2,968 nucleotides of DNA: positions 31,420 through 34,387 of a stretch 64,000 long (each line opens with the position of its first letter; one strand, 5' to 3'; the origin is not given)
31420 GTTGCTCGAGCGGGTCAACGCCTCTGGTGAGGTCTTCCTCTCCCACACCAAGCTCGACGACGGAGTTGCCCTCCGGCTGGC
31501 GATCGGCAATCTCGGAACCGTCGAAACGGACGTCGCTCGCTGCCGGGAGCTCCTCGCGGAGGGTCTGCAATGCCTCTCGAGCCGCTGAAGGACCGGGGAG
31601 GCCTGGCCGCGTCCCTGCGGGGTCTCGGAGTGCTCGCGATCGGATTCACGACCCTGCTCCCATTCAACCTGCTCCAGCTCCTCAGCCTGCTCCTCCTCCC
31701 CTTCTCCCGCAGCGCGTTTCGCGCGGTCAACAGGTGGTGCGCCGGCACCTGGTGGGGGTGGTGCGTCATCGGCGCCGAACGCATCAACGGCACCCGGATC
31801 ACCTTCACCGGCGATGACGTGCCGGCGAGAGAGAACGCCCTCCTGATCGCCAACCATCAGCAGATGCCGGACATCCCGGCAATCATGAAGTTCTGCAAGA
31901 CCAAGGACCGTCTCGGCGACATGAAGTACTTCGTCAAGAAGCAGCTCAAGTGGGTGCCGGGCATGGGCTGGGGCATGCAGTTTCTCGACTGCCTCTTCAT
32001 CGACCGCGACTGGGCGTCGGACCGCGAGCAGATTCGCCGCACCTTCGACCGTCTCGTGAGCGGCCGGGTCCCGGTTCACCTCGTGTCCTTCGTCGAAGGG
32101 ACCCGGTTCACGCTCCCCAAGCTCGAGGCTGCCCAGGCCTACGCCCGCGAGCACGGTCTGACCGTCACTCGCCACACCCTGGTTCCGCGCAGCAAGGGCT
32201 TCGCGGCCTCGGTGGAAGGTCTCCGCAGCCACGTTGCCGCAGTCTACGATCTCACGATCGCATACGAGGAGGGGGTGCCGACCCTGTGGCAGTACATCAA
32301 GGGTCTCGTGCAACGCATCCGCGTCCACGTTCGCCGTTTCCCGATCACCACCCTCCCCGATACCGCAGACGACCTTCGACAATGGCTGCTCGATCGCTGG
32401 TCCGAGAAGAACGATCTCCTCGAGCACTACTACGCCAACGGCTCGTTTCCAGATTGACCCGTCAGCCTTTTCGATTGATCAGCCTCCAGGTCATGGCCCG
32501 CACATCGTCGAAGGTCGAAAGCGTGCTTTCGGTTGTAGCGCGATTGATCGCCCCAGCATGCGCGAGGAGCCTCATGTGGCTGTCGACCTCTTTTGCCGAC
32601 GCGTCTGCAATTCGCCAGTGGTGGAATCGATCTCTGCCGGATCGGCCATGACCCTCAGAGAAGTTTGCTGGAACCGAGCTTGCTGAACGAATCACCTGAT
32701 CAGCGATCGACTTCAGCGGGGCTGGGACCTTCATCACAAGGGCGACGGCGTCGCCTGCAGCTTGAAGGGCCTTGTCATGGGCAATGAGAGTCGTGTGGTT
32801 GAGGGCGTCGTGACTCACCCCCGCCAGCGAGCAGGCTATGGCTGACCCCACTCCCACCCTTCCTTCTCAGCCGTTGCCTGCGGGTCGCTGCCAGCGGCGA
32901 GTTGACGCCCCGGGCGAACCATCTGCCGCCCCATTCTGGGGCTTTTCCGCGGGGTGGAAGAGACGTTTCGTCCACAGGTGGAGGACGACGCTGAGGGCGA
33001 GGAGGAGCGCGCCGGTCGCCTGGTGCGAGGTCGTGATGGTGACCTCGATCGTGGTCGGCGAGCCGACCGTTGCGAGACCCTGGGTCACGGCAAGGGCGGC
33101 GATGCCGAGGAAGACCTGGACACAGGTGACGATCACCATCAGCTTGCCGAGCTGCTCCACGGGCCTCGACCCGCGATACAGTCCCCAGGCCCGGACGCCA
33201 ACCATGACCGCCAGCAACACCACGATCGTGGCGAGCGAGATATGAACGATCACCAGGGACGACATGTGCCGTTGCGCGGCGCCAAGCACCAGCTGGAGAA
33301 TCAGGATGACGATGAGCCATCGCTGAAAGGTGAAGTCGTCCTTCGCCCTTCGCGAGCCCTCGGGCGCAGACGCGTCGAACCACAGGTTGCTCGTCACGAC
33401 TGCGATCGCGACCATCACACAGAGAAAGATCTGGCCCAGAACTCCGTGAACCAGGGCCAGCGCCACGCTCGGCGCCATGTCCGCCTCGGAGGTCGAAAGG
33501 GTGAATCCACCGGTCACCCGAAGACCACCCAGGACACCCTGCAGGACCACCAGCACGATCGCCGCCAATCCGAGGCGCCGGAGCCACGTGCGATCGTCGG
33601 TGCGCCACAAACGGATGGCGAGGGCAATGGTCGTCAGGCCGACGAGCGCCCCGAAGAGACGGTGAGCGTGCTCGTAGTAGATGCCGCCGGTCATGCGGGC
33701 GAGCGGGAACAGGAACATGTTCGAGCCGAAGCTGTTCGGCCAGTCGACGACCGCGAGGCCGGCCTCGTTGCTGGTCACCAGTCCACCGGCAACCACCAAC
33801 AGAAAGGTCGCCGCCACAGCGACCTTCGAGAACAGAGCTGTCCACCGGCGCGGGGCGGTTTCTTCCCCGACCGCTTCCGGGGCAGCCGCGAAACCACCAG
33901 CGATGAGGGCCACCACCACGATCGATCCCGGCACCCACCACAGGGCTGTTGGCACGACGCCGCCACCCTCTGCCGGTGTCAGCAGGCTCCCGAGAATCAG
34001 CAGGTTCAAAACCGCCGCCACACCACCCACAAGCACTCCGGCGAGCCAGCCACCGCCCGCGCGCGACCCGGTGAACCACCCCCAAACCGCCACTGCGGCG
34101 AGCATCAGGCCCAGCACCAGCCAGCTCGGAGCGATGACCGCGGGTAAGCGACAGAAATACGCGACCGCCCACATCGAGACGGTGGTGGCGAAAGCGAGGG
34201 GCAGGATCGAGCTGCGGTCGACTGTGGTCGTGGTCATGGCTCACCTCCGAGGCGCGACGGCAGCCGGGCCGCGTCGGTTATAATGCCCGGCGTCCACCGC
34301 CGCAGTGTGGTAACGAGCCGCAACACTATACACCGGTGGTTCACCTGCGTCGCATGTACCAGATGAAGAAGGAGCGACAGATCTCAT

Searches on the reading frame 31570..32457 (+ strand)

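Call 59: search_protein_families(library=pfam, proteins=[window:31570-32457:+], max_evalue=0.0001)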
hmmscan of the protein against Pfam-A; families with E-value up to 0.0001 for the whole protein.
window:31570-32457:+ (295 aa): 2 families
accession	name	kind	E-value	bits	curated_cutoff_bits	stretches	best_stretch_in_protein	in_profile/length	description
PF01553.26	Acyltransferase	-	1.2e-16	61.2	23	1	76-224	1-123/132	Acyltransferase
PF16076.10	Acyltransf_C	-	1.4e-14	54.2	26.5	1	248-294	8-54/74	Acyltransferase C-terminus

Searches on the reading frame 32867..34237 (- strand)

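Call 59: search_protein_families(library=pfam, proteins=[window:32867-34237:-], max_evalue=0.0001)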
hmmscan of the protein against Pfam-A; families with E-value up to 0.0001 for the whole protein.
window:32867-34237:- (456 aa): 1 family
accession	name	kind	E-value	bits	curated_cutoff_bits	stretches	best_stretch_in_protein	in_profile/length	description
PF02628.20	COX15-CtaA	-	4.5e-15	55.9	29.9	1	138-327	5-209/322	Cytochrome oxidase assembly protein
